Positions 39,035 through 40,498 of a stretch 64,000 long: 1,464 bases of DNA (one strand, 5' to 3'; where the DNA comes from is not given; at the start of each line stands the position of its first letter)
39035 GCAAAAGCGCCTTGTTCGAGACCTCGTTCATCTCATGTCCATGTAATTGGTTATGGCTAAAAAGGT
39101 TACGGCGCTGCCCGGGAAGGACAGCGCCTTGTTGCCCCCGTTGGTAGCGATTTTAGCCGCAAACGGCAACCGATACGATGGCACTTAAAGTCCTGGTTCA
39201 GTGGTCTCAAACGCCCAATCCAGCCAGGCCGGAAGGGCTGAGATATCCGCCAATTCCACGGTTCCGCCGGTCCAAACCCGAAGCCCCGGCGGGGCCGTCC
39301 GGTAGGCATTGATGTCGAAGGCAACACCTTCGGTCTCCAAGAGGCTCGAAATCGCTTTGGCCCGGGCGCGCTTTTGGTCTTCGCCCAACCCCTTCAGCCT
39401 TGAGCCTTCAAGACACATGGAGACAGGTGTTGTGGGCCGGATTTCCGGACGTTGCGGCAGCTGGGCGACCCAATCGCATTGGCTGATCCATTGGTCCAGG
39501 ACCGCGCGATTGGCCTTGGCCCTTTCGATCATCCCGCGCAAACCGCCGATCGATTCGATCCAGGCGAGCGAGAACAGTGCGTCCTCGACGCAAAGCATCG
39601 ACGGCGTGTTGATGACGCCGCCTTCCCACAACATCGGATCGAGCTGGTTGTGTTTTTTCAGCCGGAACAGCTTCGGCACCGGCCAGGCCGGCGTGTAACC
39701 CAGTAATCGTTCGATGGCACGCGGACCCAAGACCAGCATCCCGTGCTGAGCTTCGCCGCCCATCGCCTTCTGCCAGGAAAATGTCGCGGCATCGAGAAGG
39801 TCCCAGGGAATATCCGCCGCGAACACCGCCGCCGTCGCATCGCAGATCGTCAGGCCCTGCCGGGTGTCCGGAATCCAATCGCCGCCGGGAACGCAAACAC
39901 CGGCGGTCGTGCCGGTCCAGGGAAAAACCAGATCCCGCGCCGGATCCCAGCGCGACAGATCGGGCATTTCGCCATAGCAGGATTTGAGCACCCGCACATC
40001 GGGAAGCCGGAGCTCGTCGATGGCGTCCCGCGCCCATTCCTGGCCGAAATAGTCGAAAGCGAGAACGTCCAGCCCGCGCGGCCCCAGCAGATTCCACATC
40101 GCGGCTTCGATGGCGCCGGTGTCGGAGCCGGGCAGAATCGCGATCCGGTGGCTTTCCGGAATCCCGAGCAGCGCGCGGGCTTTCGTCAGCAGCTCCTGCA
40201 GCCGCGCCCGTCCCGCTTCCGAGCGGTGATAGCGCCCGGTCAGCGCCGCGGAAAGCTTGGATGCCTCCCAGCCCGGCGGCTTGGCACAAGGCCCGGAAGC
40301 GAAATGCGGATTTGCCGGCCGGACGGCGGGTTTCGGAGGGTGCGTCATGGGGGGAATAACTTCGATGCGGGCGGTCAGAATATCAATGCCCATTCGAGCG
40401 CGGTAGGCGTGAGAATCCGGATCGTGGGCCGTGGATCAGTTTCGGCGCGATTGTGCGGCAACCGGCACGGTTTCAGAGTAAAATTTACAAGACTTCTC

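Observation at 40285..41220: ~66-bp direct repeat of the serC 5' end brackets the flavin-reductase gene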

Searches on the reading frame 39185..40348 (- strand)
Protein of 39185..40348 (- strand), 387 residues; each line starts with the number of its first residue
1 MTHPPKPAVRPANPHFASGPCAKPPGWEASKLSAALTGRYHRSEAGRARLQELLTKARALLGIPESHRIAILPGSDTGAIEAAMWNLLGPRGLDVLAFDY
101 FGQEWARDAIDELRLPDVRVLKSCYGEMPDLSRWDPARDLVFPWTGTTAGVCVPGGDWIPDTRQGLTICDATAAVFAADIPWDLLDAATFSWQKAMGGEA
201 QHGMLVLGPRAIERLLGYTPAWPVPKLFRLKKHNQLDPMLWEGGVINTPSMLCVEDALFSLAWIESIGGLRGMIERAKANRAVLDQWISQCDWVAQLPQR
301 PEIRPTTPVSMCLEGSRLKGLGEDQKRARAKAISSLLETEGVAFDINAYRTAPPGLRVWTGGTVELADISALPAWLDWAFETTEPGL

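Call 7: search_protein_families(library=pfam, proteins=[window:39185-40348:-], max_evalue=0.1)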
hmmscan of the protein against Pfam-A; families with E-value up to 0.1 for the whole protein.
window:39185-40348:- (387 aa): 0 families

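Call 8: search_protein_families(library=ncbifam, proteins=[window:39185-40348:-], max_evalue=0.1)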
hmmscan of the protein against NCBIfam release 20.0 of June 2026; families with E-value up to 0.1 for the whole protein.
window:39185-40348:- (387 aa): 7 families
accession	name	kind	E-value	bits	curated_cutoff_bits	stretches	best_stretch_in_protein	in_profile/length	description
NF002841.0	PRK03080.1-2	equivalog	6.1e-166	552.2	477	1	3-384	3-384/389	phosphoserine transaminase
TIGR01365.1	serC_2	equivalog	1.7e-147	491.4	448.2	1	10-382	1-373/374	phosphoserine transaminase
TIGR01366.1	serC_3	equivalog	3.7e-11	42.8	401.65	1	30-381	23-359/361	phosphoserine transaminase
NF003764.0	PRK05355.1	equivalog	4.1e-09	35.8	253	1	41-306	41-292/357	3-phosphoserine/phosphohydroxythreonine transaminase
TIGR01364.1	serC_1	equivalog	9.3e-09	34.6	443.6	1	40-318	37-306/358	phosphoserine transaminase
NF009112.0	PRK12462.1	equivalog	0.0014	17.5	563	1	36-318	38-312/365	phosphoserine transaminase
NF045640.1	AspGlyoxATaseBhcA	equivalog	0.004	16.1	650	1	12-106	4-95/395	L-aspartate--glyoxylate aminotransferase BhcA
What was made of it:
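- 39185..40348 (-): Intact serC (phosphoserine transaminase), 387 aa; allele 'A'. NCBIfam NF002841 552 bits and TIGR01365 491 bits, both above cut-off (call 8).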

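Call 9: find_related_loci(query=window:39185-40348:-, collection=genome_contigs, flank=6000)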
Query window:39185-40348:- (387 aa) in genome_contigs; peptide patterns used: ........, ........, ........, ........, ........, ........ (x = any residue, [..] = any of these).
156 stretches matched a pattern; 134 encode a relative of the query (tblastn E <= 1e-3); the best 80 are kept; 80 distinct loci.
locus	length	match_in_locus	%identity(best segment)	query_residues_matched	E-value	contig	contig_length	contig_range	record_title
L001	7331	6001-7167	86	1-384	0e+0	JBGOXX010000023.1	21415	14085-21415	MAG: Alphaproteobacteria bacterium isolate OBJ_0618_130150_57 k141_6205346_length_21415_cov_138.7639, whole genome shotg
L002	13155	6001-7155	56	1-384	1e-140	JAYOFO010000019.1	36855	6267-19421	MAG: Rhodospirillaceae bacterium isolate 139551_S153_metabat_bins_2.tsv.032 NODE_1047_length_36855_cov_25.059647, whole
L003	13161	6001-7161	52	1-387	1e-137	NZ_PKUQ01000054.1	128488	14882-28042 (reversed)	Cohaesibacter celericrescens strain H1304 contig54, whole genome shotgun sequence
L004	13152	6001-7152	53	1-384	9e-138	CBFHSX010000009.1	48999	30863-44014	MAG: Alphaproteobacteria bacterium isolate Co_bin_142_permissive genome assembly, contig: Co_bin_142_permissive_c9, whol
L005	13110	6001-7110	54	6-385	3e-135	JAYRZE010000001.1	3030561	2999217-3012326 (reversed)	MAG: Sphingomonadaceae bacterium isolate EBPR_s472bin.23 NODE_1_length_3030561_cov_7.162010, whole genome shotgun sequen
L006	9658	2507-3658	53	1-384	1e-134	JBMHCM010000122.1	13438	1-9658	MAG: Parvibaculales bacterium isolate STO1_bin.242 c_000000000122, whole genome shotgun sequence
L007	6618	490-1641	53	1-384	1e-133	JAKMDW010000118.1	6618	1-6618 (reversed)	MAG: Alphaproteobacteria bacterium isolate MOX_bin30 alldata_k127_960024, whole genome shotgun sequence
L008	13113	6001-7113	55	1-383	3e-132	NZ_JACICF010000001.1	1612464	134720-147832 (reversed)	Sphingomicrobium lutaoense strain DSM 24194 Ga0373303_01, whole genome shotgun sequence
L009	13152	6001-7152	51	1-384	2e-132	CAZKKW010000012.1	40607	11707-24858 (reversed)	MAG TPA_asm: uncultured Hyphomicrobiales bacterium isolate SRP114822_co1_10 genome assembly, contig: NODE_126_length_406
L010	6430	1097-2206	54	1-380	4e-131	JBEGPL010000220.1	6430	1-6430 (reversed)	MAG: Pseudomonadota bacterium isolate nfkcasparcreek_2019_sw_WHONDRS-S19S_0069_B_bin.4 scaffold_851924, whole genome sho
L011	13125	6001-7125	52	1-385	5e-131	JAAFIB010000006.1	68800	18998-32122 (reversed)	MAG: Sphingomonadales bacterium isolate bin78.metabat.ball.208 WN_Sphingomonadales_1_scaffold_6, whole genome shotgun se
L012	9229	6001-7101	53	4-380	3e-131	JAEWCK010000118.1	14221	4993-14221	MAG: Proteobacteria bacterium isolate OH_PBB_291 k127_348672, whole genome shotgun sequence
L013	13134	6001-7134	54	1-382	8e-131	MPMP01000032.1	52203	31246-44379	MAG: Albidovulum sp. bin36 NODE_1107_length_52203_cov_18.207_ID_2213, whole genome shotgun sequence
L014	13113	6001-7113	52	4-384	1e-130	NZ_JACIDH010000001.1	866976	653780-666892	Sphingomonas pseudosanguinis strain DSM 19512 Ga0373225_01, whole genome shotgun sequence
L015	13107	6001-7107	52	6-384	3e-130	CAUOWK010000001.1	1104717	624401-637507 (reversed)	MAG: uncultured Sphingorhabdus sp. isolate m02-metabat.7 genome assembly, contig: m02-c2, whole genome shotgun sequence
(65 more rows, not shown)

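Call 16: search_protein_families(library=pfam, proteins=[L001:5136-5831:+, L001:3630-4808:+], max_evalue=0.1)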
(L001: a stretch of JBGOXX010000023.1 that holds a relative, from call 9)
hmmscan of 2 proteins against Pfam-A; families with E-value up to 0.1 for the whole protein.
L001:5136-5831:+ (231 aa): 0 families

L001:3630-4808:+ (392 aa): 4 families
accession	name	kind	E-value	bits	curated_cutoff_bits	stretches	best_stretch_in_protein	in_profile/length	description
PF00753.33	Lactamase_B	-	2.9e-09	37.6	22.7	1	119-171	13-66/196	Metallo-beta-lactamase superfamily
PF12706.13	Lactamase_B_2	-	7.7e-06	26.1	27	1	122-184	1-62/200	Beta-lactamase superfamily domain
PF10518.14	TAT_signal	-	0.01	16.2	22.7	1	21-38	2-19/21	TAT (twin-arginine translocation) pathway signal sequence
PF16661.11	Lactamase_B_6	-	0.015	15.1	27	1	120-184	5-71/193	Metallo-beta-lactamase superfamily domain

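Call 19: find_encoding_contigs(protein=window:39185-40348:-, flank=8000, max_places=10)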
Protein window:39185-40348:- (387 aa): 1 contig read that carries it; 1 place shown.
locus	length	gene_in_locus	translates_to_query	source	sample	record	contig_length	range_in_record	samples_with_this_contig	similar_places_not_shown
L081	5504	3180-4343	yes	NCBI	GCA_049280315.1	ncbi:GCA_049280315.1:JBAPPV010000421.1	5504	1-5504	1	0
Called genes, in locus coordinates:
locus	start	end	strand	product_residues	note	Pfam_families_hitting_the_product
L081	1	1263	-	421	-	PF13667:ThiC-associated, PF01964:ThiC_Rad_SAM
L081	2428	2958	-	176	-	PF01613:Flavin_Reduct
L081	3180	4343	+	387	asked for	-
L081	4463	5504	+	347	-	PF13393:tRNA-synt_His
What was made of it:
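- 39185..40348 (-): Identical protein in GCA_049280315.1 (call 19).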

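Call 22: find_related_loci(query=window:39185-40348:-, collection=metagenome_contigs, flank=6000)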
Query window:39185-40348:- (387 aa) in metagenome_contigs; peptide patterns used: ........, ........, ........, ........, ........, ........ (x = any residue, [..] = any of these).
87 stretches matched a pattern; 70 encode a relative of the query (tblastn E <= 1e-3); 70 distinct loci.
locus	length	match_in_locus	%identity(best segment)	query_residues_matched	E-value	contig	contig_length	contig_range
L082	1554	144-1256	55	6-381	2e-146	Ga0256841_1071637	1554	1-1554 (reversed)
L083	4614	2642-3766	54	4-378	3e-133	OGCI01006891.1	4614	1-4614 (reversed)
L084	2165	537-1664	52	6-381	2e-139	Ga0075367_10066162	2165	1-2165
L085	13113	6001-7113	52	4-384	6e-131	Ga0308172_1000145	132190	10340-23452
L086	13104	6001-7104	52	6-383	6e-130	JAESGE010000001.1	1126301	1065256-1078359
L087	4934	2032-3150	53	4-386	8e-131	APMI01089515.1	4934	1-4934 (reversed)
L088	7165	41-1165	52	1-385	2e-129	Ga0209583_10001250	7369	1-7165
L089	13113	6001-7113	51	4-384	1e-129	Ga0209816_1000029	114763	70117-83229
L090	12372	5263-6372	52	6-385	1e-129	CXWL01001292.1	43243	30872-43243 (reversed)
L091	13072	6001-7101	53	6-382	2e-129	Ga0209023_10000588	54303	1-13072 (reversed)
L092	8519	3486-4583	53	6-381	2e-129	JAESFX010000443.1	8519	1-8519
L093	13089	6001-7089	53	4-378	4e-129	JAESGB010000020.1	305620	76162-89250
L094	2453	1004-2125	51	1-384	2e-136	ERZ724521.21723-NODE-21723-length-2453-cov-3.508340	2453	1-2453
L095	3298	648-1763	51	1-382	5e-133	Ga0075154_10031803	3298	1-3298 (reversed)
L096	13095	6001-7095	53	6-380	1e-128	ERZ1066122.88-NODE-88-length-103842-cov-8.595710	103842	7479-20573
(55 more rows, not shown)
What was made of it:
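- Tried and rejected: The metagenome_contigs scan gave nothing above about 60% identity over more than 85 residues; the higher values (up to 78%) were N-terminal fragments of 23-33 residues (call 22).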

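Call 23: find_homologous_proteins(query=window:39185-40348:-, max_evalue=1e-100)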
Query window:39185-40348:- (387 aa): 7768 proteins with E <= 1e-100 among 8000 candidates; the best 120 are listed.
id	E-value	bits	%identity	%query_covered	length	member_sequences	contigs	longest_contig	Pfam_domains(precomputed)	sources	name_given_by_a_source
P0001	3.7e-265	897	100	100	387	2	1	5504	-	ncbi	ncbi:MAG: phosphoserine transaminase [Alphaproteobacteria bacterium]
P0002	3.0e-223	759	86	99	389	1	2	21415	-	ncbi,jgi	jgi:phosphoserine aminotransferase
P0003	1.3e-196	671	77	99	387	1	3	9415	-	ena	-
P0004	2.7e-185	634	72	99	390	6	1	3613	-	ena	-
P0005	1.4e-174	599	69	98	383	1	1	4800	-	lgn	-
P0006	5.4e-174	597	69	99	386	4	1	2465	-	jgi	-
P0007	5.0e-171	587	68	97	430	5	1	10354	-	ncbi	-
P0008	9.2e-169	580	68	98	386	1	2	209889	-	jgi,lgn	-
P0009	1.2e-168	579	68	98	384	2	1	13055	-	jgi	-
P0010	1.2e-165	569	76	86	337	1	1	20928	-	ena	-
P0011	6.6e-165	567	66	97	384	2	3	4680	-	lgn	-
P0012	6.6e-165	567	66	97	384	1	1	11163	-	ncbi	-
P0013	1.4e-164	566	66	98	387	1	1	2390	-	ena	-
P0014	1.3e-162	559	67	97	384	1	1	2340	-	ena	-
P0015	1.9e-161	556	66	98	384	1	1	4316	-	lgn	-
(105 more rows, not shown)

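Call 25: find_encoding_contigs(protein=P0003, flank=7000, max_places=4)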
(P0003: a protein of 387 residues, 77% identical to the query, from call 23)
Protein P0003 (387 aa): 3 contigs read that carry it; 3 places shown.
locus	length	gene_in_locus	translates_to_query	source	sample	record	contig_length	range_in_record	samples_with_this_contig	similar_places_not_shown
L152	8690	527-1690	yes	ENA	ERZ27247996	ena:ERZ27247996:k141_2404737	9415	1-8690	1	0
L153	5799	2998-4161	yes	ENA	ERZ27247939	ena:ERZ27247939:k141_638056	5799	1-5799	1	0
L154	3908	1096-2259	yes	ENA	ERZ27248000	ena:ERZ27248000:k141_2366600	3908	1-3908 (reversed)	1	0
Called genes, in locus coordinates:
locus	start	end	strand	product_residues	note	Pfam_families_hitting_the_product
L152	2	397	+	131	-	?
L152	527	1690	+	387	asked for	-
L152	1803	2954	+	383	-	PF13393:tRNA-synt_His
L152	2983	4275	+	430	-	PF00709:Adenylsucc_synt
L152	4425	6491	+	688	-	PF00069:Pkinase (weak)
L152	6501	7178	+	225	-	-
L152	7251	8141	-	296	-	PF00140:Sigma70_r1_2, PF04542:Sigma70_r2, PF04545:Sigma70_r4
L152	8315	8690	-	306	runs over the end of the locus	PF01479:S4, PF00849:PseudoU_synth_2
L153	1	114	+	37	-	?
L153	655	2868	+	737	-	PF00989:PAS, PF08448:PAS_4, PF13426:PAS_9, PF00512:HisKA, PF02518:HATPase_c, PF00072:Response_reg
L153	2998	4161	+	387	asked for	-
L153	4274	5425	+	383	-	PF13393:tRNA-synt_His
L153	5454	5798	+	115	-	?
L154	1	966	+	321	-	?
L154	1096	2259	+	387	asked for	-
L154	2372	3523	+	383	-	PF13393:tRNA-synt_His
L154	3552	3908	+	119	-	?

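Call 26: find_encoding_contigs(protein=P0010, flank=7000, max_places=4)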
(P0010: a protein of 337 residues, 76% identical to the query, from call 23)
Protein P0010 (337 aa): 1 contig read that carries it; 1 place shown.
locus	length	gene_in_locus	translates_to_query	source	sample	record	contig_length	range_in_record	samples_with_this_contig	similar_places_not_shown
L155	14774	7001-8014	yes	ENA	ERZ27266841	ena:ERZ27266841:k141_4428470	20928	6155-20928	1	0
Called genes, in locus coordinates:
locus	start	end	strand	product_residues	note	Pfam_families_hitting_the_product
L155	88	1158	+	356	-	PF12849:PBP_like_2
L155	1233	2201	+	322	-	PF00528:BPD_transp_1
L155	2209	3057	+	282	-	PF00528:BPD_transp_1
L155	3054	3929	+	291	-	PF02463:SMC_N (faint), PF00005:ABC_tran, PF13401:AAA_22 (faint), PF13304:AAA_21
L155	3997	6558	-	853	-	PF00989:PAS, PF08447:PAS_3, PF13426:PAS_9, PF00989:PAS, PF08448:PAS_4, PF13426:PAS_9, PF13426:PAS_9, PF02518:HATPase_c, +6 more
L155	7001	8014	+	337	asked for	-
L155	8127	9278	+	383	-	PF13393:tRNA-synt_His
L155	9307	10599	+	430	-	PF00709:Adenylsucc_synt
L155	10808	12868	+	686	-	-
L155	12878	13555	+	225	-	-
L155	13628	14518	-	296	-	PF00140:Sigma70_r1_2, PF04542:Sigma70_r2, PF04545:Sigma70_r4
